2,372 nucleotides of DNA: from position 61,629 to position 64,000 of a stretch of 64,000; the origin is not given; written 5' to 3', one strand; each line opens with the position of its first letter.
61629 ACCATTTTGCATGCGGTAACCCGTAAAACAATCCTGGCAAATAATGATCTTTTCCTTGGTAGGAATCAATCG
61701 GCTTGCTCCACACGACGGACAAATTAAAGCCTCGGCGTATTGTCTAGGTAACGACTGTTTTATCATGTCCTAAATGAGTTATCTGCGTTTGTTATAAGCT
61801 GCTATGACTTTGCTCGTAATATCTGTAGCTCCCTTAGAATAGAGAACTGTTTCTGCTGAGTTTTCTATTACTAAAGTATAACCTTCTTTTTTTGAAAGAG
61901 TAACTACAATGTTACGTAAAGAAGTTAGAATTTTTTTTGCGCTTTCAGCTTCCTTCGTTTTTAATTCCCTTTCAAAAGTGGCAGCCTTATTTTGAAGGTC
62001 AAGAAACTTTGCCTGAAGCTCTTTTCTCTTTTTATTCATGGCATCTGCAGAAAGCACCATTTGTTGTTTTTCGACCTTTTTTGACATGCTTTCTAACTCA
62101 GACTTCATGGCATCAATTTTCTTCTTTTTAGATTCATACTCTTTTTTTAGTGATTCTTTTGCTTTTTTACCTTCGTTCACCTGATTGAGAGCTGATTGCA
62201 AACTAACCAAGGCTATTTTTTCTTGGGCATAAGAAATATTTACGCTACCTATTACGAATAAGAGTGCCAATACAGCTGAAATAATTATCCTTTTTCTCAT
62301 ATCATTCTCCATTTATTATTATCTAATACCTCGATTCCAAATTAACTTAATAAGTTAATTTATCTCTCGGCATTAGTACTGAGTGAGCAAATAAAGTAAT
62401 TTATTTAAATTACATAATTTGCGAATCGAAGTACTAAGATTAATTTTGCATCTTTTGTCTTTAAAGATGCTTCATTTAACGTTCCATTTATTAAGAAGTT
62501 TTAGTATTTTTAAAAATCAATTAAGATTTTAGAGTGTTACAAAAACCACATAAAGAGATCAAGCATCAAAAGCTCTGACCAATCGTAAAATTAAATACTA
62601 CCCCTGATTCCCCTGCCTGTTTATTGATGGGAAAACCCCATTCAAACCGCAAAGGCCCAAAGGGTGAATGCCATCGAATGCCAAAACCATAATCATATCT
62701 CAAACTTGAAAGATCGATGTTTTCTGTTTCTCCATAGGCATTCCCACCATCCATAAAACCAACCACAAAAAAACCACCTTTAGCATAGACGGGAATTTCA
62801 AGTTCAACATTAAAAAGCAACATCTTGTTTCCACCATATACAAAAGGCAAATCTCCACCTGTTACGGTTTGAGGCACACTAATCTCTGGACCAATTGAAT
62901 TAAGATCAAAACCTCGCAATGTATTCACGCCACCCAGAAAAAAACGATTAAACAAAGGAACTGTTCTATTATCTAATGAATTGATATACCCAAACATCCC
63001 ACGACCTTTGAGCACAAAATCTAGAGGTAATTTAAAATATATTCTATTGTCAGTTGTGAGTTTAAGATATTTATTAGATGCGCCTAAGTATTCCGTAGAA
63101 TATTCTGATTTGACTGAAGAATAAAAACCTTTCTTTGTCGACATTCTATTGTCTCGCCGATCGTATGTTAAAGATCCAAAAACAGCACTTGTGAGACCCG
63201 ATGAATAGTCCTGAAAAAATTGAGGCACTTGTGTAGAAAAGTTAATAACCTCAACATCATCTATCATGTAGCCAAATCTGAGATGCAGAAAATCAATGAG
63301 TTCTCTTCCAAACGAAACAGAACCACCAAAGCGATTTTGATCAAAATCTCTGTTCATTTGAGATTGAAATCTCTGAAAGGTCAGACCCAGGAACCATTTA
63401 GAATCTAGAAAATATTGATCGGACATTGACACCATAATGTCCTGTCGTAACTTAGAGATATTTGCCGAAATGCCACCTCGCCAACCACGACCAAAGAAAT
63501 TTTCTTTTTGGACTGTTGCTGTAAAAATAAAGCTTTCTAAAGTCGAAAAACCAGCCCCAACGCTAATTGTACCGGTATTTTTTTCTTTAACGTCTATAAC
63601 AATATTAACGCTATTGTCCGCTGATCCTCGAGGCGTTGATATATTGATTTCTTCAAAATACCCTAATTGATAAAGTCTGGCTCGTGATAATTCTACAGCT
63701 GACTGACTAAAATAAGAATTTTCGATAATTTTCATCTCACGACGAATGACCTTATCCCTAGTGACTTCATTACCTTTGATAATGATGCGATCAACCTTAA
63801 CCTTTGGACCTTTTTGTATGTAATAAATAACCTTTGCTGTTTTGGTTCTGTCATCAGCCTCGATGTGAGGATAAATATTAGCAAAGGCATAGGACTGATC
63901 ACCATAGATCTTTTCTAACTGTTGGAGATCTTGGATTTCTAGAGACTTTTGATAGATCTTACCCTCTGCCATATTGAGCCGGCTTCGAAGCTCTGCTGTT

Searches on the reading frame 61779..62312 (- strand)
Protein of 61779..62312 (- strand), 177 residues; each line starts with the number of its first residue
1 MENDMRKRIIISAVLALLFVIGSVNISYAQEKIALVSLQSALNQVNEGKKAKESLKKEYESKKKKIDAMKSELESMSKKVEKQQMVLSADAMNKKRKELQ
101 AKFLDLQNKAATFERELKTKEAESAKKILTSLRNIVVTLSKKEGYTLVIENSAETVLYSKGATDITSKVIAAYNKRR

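Call 73: find_encoding_contigs(protein=window:61779-62312:-, flank=10000, max_places=2)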
Protein window:61779-62312:- (177 aa): 17 contigs read that carry it; 2 places shown.
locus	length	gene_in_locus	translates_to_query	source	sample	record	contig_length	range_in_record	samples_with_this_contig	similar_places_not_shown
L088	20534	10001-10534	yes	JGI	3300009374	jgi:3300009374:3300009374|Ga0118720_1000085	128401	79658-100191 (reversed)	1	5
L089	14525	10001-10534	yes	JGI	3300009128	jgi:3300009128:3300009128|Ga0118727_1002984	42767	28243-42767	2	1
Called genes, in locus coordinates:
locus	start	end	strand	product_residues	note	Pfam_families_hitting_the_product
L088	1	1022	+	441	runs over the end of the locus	PF13181:TPR_8 (faint), PF13432:TPR_16 (faint), PF00515:TPR_1 (faint), PF07719:TPR_2 (faint), PF13424:TPR_12 (weak)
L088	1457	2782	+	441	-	-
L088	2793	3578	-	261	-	PF00459:Inositol_P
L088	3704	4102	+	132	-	PF00903:Glyoxalase, PF13468:Glyoxalase_3, PF13669:Glyoxalase_4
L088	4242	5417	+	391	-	PF02687:FtsX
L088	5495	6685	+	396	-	PF02687:FtsX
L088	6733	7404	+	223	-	PF02463:SMC_N (faint), PF00005:ABC_tran, PF13304:AAA_21 (faint)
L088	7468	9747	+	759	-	PF07244:POTRA (weak), PF08479:POTRA_2 (faint), PF07244:POTRA, PF01103:Omp85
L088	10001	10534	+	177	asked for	PF03938:OmpH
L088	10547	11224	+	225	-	PF00498:FHA, PF16697:Yop-YscD_cpl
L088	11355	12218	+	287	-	PF03755:YicC-like_N, PF08340:YicC-like_C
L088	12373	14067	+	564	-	PF20142:Scaffold, PF01471:PG_binding_1 (weak), PF03734:YkuD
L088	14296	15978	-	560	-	PF02690:Na_Pi_cotrans, PF01895:PhoU (weak)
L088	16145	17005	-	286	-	PF01636:APH, PF02958:EcKL (weak)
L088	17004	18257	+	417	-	PF13449:Phytase-like (faint)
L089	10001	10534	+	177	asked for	PF03938:OmpH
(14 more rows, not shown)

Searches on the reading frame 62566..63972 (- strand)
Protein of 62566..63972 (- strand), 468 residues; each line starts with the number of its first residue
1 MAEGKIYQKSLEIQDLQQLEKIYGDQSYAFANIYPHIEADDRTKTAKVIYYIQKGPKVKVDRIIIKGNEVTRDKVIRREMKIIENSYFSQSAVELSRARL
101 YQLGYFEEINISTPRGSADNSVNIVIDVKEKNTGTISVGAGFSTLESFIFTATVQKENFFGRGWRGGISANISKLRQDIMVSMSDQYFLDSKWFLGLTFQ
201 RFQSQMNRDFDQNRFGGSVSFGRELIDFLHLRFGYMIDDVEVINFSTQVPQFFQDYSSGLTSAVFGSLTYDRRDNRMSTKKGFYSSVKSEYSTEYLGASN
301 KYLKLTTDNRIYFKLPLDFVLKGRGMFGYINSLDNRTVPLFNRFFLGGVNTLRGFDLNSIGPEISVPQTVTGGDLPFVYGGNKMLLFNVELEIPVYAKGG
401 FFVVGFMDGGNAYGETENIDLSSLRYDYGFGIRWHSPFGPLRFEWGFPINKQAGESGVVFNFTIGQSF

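Call 31: search_protein_families(library=ncbifam, proteins=[window:62566-63972:-], max_evalue=0.00001)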
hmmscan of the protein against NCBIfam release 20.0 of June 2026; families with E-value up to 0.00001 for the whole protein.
window:62566-63972:- (468 aa): 7 families
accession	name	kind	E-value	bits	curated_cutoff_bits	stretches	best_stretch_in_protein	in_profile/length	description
TIGR03303.1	OM_YaeT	equivalog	7e-117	391.7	297.15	1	2-468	266-741/741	outer membrane protein assembly factor BamA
NF008287.0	PRK11067.1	subfamily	1.4e-56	192.3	1181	2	3-364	292-671/802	outer membrane protein assembly factor BamA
NF047950.2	ATportTamA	equivalog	2.5e-28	99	625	1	37-467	161-568/569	autotransporter assembly complex protein TamA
NF052279.1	lipo_TamL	exception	1.1e-16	60.4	400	1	300-451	559-718/747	translocation and assembly module lipoprotein TamL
NF047779.1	Omp85_fam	subfamily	2.5e-12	47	200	1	254-357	217-330/423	Omp85 family outer membrane protein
TIGR00992.1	3a0901s03IAP75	subfamily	4.9e-09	35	1163.25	1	10-144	219-370/718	IAP75 family chloroplast envelope protein translocase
NF058613.1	OMPAssmBamADein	equivalog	3.3e-08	31.9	1050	1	4-180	358-533/857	outer membrane protein assembly factor BamA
